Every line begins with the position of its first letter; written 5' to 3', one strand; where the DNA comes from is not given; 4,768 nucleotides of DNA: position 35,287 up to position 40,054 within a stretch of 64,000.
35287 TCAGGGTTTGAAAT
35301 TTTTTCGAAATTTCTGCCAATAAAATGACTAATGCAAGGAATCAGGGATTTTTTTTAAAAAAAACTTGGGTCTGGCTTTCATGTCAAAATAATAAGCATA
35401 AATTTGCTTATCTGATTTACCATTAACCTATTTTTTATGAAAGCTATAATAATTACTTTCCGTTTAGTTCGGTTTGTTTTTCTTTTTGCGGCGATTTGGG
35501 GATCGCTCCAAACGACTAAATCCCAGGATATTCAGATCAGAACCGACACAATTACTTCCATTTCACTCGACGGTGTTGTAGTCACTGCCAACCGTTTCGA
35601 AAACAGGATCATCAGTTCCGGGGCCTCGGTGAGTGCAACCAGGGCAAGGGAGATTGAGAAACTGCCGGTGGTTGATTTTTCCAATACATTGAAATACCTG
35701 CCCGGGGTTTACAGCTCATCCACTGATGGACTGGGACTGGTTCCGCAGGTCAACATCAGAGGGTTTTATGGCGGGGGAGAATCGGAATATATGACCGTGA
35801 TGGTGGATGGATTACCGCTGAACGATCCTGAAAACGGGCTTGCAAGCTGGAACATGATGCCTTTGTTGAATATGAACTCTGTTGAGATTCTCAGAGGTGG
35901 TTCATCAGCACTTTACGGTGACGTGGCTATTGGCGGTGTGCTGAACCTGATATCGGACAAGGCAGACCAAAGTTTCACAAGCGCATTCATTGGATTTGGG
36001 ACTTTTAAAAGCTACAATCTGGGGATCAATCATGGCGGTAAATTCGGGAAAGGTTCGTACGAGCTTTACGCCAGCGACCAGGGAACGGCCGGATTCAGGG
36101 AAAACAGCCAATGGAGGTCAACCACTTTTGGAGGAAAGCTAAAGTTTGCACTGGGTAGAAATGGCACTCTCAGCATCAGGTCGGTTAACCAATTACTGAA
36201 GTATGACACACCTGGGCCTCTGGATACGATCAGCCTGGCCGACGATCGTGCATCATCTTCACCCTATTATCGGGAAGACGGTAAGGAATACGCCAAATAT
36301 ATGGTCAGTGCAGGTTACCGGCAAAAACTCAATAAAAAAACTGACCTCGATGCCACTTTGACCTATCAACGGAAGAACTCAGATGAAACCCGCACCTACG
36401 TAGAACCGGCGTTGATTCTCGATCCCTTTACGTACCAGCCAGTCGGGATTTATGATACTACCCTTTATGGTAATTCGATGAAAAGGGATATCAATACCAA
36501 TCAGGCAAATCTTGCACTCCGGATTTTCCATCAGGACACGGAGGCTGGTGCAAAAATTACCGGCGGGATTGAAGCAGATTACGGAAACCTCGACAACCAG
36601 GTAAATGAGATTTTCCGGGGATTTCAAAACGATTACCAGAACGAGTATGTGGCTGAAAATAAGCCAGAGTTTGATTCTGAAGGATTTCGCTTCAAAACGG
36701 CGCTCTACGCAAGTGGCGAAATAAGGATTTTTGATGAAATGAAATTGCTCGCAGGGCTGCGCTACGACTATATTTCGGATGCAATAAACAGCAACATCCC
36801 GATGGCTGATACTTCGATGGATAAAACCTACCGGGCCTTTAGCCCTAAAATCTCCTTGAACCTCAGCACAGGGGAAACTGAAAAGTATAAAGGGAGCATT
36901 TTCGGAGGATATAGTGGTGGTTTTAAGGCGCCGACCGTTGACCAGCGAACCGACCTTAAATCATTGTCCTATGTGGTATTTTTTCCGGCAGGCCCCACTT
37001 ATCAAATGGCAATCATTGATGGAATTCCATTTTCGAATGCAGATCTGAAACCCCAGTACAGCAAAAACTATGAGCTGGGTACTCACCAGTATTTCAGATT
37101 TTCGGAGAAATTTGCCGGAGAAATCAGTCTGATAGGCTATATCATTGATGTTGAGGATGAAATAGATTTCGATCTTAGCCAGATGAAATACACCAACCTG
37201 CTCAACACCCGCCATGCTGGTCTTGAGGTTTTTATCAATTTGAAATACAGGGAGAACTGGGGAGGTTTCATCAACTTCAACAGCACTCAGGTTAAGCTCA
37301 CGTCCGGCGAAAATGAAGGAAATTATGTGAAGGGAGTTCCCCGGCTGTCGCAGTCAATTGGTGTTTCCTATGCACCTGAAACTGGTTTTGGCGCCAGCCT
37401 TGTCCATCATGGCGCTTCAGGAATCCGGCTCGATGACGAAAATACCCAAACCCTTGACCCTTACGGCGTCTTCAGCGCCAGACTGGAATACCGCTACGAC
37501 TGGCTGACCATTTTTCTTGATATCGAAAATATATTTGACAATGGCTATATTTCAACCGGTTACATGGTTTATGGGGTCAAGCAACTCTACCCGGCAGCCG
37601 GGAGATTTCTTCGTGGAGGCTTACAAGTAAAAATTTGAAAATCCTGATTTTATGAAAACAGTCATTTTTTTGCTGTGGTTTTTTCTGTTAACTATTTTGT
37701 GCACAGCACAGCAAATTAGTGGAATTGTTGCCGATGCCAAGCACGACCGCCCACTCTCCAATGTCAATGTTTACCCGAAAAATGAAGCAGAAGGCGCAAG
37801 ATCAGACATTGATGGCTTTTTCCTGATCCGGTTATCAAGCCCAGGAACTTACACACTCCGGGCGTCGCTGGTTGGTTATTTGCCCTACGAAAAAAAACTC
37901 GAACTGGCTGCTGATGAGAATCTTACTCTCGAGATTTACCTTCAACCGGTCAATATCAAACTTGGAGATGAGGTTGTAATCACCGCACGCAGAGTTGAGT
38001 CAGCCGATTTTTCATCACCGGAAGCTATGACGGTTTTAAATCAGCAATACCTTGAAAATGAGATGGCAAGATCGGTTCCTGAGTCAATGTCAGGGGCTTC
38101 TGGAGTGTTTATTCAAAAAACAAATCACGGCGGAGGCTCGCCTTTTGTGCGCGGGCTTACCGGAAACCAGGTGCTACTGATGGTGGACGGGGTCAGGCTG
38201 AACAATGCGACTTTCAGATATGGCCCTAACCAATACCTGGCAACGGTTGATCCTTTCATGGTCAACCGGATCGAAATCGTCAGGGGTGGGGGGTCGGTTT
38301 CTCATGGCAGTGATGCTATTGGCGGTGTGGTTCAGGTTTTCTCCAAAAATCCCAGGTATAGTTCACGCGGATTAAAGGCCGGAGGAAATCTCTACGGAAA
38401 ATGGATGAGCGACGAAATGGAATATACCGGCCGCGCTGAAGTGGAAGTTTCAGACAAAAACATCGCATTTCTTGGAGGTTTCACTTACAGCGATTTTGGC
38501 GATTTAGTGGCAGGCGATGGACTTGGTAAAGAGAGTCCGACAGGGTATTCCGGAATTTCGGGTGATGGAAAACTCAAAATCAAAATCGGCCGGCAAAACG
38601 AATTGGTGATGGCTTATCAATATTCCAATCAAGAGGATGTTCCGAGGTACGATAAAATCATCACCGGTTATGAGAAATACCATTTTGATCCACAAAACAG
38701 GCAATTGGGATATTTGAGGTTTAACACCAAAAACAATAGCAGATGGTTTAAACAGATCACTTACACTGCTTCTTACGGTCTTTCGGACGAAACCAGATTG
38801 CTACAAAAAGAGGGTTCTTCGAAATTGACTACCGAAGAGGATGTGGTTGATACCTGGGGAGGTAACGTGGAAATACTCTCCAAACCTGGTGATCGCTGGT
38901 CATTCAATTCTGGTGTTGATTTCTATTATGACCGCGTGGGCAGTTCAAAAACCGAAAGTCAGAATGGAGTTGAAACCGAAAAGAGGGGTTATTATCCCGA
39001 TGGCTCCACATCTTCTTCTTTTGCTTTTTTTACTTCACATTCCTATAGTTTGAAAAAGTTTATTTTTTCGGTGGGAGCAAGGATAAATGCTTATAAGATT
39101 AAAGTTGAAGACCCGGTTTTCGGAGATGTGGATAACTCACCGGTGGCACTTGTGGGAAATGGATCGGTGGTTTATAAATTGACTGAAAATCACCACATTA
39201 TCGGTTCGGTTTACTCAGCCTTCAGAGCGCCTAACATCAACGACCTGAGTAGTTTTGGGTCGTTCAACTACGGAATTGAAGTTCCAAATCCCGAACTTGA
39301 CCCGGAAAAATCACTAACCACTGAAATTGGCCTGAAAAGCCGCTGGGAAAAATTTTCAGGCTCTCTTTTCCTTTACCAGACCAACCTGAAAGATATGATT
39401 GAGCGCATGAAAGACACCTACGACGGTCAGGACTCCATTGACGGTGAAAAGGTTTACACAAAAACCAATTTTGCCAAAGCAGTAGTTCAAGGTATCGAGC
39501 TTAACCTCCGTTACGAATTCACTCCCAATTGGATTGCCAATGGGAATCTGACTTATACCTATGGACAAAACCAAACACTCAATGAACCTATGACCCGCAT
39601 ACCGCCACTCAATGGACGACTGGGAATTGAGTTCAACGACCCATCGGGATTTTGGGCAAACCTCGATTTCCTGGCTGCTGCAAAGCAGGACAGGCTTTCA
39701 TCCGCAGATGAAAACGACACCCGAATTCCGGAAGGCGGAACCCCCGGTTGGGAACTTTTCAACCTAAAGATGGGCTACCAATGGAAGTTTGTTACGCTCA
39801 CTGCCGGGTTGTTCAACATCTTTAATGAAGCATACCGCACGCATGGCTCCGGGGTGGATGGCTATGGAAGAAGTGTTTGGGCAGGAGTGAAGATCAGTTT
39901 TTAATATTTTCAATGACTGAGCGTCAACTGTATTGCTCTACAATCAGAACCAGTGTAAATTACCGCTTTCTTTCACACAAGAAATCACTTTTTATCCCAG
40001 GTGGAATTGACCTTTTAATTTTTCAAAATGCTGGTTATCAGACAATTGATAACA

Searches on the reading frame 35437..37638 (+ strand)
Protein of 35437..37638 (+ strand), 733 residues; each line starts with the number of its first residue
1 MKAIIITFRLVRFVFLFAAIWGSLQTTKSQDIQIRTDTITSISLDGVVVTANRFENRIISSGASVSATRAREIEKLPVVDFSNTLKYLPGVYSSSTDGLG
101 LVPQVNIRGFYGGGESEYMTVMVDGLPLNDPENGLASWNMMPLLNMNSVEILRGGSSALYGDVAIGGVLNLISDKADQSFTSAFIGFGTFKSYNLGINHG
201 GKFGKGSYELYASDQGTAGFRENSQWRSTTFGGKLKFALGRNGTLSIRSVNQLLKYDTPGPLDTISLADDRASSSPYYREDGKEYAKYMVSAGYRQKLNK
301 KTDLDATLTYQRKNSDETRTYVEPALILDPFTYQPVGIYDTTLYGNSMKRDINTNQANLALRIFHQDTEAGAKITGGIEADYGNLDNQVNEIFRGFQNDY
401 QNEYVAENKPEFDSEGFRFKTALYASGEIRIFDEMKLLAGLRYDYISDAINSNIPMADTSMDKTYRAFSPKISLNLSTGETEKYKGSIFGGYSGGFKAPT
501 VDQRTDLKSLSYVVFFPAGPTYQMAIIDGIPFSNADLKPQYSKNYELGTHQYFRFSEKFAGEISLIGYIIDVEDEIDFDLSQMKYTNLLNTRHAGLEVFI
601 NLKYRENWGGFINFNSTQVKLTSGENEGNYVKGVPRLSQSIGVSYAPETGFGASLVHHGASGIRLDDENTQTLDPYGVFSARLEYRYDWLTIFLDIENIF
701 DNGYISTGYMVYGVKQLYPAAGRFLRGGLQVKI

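Call 22: search_protein_families(library=pfam, proteins=[window:35437-37638:+], max_evalue=0.001)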
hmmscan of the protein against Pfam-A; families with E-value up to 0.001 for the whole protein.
window:35437-37638:+ (733 aa): 3 families
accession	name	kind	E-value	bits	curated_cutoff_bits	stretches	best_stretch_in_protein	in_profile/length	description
PF00593.30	TonB_dep_Rec_b-barrel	-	1.4e-39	137.6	27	1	256-699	23-436/436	TonB dependent receptor-like, beta-barrel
PF07715.20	Plug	-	1e-22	81.1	23.9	1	60-168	4-107/107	TonB-dependent Receptor Plug Domain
PF14905.12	OMP_b-brl_3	-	5.5e-10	39.3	27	1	534-630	210-307/408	Outer membrane protein beta-barrel family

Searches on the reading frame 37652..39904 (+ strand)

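Call 63: search_protein_families(library=pfam, proteins=[window:37652-39904:+], max_evalue=0.0001)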
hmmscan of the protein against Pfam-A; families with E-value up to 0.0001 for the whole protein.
window:37652-39904:+ (750 aa): 5 families
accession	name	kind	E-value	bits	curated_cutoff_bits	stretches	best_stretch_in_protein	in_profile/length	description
PF00593.30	TonB_dep_Rec_b-barrel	-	3.1e-45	156.3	27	1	298-723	20-436/436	TonB dependent receptor-like, beta-barrel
PF07715.20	Plug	-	1.6e-22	80.4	23.9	1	121-226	4-107/107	TonB-dependent Receptor Plug Domain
PF14905.12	OMP_b-brl_3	-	1.5e-18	67.5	27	1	456-673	114-320/408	Outer membrane protein beta-barrel family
PF13715.12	CarbopepD_reg_2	-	4.7e-16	59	32.2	1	22-109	1-87/88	CarboxypepD_reg-like domain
PF13620.12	CarboxypepD_reg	-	7.7e-13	49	32.3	1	21-98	1-82/82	Carboxypeptidase regulatory-like domain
